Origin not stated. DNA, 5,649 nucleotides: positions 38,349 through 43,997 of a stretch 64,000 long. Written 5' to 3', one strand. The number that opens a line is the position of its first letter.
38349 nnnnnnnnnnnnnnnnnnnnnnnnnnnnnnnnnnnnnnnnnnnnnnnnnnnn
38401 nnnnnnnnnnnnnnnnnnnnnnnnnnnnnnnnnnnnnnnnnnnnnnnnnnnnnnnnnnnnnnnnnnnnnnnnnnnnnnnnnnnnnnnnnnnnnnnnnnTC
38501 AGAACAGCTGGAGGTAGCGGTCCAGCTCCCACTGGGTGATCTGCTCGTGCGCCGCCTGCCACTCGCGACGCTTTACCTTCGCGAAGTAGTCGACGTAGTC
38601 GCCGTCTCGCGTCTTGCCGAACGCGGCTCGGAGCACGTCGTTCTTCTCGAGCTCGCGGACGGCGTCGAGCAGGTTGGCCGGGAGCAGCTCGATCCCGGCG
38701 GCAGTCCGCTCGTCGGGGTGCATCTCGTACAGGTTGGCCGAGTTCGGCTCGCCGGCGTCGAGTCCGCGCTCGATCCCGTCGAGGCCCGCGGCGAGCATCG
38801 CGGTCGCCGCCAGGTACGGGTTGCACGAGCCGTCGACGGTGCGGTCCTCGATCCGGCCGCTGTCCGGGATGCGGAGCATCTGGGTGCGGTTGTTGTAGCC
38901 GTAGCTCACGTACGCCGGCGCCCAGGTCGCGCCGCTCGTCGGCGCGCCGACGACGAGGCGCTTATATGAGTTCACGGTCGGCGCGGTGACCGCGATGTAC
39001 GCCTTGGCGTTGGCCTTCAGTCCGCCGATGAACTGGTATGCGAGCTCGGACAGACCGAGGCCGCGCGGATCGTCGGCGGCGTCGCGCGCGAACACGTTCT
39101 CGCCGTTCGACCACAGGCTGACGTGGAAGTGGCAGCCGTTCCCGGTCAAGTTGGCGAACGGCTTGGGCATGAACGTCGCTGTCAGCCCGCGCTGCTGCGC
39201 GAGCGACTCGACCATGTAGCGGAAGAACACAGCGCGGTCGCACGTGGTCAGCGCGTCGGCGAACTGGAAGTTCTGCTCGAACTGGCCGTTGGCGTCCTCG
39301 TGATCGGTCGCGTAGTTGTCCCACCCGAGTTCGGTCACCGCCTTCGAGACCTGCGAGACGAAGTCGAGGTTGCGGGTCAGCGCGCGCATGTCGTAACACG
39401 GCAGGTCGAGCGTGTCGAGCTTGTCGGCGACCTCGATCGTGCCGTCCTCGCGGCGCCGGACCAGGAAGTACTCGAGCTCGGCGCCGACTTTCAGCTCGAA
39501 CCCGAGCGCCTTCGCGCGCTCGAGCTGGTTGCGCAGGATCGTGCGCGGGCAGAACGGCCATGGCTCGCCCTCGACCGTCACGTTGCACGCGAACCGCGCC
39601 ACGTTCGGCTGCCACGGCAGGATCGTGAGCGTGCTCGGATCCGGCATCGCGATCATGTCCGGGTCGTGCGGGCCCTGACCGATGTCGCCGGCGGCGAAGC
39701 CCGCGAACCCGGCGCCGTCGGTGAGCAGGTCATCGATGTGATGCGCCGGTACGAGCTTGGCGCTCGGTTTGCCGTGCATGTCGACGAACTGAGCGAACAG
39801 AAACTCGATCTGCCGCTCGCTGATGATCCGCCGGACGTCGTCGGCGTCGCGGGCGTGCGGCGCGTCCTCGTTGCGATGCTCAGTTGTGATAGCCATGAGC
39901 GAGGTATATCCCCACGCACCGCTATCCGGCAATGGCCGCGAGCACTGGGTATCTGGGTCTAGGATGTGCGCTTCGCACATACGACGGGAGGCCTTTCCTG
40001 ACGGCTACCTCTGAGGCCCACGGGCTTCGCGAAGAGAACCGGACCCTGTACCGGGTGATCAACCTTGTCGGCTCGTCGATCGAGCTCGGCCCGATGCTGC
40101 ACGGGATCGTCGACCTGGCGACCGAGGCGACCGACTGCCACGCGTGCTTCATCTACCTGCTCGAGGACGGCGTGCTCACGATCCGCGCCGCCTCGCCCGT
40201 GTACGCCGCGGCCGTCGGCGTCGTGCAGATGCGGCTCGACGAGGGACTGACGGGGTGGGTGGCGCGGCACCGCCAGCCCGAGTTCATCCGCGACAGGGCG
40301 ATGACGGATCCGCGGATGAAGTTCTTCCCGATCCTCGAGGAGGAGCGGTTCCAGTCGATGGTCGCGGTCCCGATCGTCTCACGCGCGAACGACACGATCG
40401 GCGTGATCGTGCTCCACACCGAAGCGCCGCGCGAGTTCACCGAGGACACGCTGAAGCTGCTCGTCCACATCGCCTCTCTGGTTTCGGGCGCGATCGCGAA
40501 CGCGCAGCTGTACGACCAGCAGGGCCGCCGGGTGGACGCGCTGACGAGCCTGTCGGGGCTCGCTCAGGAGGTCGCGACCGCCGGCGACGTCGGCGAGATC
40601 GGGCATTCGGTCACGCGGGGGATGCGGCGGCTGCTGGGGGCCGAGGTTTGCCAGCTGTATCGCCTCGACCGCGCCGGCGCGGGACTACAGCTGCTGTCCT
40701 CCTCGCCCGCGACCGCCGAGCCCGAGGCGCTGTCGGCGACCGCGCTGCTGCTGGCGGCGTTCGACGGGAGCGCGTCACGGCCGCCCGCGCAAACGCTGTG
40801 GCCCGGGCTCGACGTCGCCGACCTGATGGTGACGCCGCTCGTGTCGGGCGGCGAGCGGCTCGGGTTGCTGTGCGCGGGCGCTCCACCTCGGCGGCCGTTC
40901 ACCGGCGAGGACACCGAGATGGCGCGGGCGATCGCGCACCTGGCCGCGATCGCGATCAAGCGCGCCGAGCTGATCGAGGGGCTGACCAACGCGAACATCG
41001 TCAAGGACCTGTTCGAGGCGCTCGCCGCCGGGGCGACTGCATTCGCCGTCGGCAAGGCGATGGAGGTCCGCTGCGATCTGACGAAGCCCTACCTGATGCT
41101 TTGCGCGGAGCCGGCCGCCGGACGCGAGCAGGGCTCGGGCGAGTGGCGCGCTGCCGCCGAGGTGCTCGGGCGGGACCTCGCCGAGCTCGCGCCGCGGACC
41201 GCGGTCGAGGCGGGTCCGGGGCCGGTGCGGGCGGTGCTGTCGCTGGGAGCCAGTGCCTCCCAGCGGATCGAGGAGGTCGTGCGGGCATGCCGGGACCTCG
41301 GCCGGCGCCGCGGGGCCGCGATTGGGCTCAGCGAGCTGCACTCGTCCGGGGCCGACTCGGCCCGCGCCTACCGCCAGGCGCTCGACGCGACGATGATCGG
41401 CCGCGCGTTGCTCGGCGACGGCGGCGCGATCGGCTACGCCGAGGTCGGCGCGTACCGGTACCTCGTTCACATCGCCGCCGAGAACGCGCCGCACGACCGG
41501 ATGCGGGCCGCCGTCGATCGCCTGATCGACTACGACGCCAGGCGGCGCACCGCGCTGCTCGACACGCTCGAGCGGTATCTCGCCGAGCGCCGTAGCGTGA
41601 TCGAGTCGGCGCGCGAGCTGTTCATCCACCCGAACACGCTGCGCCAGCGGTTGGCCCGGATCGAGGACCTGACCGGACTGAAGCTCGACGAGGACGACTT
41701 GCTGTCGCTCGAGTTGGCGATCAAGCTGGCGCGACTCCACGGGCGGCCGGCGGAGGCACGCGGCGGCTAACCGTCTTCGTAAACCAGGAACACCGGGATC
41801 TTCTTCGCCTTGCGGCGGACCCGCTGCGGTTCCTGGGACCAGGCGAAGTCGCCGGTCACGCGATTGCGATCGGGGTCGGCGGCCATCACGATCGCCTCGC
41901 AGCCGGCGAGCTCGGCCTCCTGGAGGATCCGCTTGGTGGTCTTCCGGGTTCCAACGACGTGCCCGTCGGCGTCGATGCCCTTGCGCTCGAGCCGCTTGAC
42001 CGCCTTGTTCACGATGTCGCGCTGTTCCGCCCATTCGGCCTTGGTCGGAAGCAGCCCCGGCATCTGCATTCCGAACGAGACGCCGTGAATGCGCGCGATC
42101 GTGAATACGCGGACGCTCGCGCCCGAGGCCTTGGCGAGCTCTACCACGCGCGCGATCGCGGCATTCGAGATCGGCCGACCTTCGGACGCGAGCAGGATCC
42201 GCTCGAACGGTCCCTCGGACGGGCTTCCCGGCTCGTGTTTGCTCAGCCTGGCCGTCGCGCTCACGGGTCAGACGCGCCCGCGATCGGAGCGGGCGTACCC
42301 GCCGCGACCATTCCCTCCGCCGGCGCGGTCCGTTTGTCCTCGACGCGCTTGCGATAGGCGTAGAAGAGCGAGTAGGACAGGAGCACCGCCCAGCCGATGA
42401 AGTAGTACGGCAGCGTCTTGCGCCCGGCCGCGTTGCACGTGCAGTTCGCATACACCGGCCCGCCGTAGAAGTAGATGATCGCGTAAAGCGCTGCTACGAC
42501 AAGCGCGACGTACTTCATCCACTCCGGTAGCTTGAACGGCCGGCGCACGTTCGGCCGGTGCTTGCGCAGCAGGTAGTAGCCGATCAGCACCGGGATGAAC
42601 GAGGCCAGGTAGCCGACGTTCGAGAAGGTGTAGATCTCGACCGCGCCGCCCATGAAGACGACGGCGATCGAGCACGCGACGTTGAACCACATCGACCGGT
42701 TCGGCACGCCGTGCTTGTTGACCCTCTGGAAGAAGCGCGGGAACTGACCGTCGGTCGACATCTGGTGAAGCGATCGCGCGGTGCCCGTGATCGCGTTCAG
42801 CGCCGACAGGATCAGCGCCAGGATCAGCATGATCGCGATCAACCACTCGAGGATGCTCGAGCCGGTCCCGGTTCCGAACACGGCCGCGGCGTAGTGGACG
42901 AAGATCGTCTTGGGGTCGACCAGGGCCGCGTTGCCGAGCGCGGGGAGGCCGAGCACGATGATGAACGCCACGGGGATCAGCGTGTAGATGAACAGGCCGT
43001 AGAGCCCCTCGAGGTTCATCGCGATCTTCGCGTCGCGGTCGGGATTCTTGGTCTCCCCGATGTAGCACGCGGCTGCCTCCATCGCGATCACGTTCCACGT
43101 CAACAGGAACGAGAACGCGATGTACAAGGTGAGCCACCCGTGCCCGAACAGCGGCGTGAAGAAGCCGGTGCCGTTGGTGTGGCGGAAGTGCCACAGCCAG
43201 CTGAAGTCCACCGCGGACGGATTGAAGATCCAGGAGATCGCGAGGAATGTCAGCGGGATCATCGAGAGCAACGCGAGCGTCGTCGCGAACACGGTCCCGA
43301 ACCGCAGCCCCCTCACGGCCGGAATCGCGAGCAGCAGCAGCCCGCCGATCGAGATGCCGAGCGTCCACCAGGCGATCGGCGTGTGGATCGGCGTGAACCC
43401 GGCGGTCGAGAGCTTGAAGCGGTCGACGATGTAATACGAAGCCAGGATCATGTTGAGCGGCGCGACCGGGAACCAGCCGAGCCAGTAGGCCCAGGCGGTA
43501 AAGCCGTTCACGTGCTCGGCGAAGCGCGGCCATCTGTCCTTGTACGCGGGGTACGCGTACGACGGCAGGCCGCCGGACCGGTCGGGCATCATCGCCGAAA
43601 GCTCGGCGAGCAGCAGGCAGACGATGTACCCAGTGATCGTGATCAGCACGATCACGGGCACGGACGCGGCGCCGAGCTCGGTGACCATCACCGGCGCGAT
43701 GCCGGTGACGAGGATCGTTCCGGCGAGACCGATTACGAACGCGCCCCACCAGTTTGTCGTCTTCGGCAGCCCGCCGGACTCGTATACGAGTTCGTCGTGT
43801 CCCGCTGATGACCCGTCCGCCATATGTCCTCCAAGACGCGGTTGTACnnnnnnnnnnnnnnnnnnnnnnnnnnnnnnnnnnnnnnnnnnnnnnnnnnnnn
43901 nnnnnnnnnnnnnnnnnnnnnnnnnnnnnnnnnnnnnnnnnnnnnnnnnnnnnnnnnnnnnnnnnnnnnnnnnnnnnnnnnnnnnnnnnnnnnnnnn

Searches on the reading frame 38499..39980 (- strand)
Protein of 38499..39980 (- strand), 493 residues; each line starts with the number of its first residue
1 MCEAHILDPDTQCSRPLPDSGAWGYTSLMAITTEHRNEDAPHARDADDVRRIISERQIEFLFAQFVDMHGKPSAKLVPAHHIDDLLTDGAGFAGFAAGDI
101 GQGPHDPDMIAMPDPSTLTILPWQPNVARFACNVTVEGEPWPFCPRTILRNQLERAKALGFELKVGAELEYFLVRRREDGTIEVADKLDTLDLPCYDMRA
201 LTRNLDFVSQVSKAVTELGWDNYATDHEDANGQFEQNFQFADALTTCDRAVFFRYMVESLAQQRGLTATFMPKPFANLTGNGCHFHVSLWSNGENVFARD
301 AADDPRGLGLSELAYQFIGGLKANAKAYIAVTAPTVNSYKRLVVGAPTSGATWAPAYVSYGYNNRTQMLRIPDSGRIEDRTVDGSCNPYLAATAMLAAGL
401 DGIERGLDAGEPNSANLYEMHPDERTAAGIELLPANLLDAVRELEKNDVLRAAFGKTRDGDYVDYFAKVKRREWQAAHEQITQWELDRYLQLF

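Call 26: search_protein_families(library=pfam, proteins=[window:38499-39980:-], max_evalue=0.00001)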
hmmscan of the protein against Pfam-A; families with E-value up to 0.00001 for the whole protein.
window:38499-39980:- (493 aa): 2 families
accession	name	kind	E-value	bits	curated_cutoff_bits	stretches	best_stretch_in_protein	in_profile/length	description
PF00120.29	Gln-synt_C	-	1.9e-101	340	24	1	144-489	3-344/344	Glutamine synthetase, catalytic domain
PF03951.24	Gln-synt_N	-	1.8e-10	40.7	33.4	1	58-135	2-80/82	Glutamine synthetase, beta-Grasp domain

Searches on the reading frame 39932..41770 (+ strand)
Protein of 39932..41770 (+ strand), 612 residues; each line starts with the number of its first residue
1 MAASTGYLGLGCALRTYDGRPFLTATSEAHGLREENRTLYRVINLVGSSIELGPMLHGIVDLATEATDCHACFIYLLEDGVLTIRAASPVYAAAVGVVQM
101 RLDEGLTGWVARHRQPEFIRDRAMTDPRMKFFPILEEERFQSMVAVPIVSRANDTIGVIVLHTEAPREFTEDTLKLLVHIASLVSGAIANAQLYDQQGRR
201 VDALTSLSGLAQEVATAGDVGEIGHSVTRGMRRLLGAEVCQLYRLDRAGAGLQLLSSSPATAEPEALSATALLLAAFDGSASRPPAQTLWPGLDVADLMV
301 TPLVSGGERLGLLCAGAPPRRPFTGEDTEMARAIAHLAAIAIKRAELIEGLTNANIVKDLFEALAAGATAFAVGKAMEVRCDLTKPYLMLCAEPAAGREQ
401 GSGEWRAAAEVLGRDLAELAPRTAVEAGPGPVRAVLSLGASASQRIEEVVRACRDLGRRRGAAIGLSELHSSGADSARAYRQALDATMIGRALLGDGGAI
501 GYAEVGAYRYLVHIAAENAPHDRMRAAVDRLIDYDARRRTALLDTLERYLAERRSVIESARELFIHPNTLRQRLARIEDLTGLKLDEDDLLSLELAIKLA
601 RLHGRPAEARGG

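Call 26: search_protein_families(library=pfam, proteins=[window:39932-41770:+], max_evalue=0.00001)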
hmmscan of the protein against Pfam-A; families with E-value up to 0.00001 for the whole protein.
window:39932-41770:+ (612 aa): 4 families
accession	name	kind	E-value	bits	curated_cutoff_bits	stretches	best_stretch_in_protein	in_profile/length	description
PF01590.32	GAF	-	1.9e-29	103.3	22.4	2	55-188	5-133/133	GAF domain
PF13185.12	GAF_2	-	6e-29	101.4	28.6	2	56-188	8-135/136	GAF domain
PF13492.12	GAF_3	-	7.2e-27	94.8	27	2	55-190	5-129/129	GAF domain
PF13556.12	HTH_30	-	3.6e-18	65.5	27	1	542-598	1-58/59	PucR C-terminal helix-turn-helix domain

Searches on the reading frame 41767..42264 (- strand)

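Call 26: search_protein_families(library=pfam, proteins=[window:41767-42264:-], max_evalue=0.00001)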
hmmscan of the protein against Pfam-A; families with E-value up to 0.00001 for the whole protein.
window:41767-42264:- (165 aa): 1 family
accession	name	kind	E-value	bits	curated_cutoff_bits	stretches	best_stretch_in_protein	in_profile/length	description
PF00582.32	Usp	-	7.1e-10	40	24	1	20-158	2-137/141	Universal stress protein family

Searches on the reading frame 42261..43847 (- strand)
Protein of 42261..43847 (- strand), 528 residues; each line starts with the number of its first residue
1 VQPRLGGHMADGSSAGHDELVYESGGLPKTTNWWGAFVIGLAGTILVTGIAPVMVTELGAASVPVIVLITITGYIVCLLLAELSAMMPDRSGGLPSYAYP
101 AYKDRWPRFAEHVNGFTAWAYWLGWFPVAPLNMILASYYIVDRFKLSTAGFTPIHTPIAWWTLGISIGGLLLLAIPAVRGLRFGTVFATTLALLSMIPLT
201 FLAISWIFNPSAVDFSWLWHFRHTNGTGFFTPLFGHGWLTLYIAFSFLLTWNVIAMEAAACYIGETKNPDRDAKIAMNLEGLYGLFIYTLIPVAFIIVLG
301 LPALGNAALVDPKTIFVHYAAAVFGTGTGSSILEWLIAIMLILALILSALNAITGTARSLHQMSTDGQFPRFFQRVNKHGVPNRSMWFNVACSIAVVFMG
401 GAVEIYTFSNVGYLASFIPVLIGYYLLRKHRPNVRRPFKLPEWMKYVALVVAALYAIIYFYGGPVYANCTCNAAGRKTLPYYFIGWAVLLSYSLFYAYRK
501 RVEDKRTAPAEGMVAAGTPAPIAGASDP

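Call 26: search_protein_families(library=pfam, proteins=[window:42261-43847:-], max_evalue=0.00001)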
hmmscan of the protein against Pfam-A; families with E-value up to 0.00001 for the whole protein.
window:42261-43847:- (528 aa): 2 families
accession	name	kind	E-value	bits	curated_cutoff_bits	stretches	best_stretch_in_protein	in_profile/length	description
PF13520.12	AA_permease_2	-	7.1e-48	164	27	1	32-488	2-426/427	Amino acid permease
PF00324.27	AA_permease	-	2.4e-21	76.4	24.6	1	40-463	9-420/470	Amino acid permease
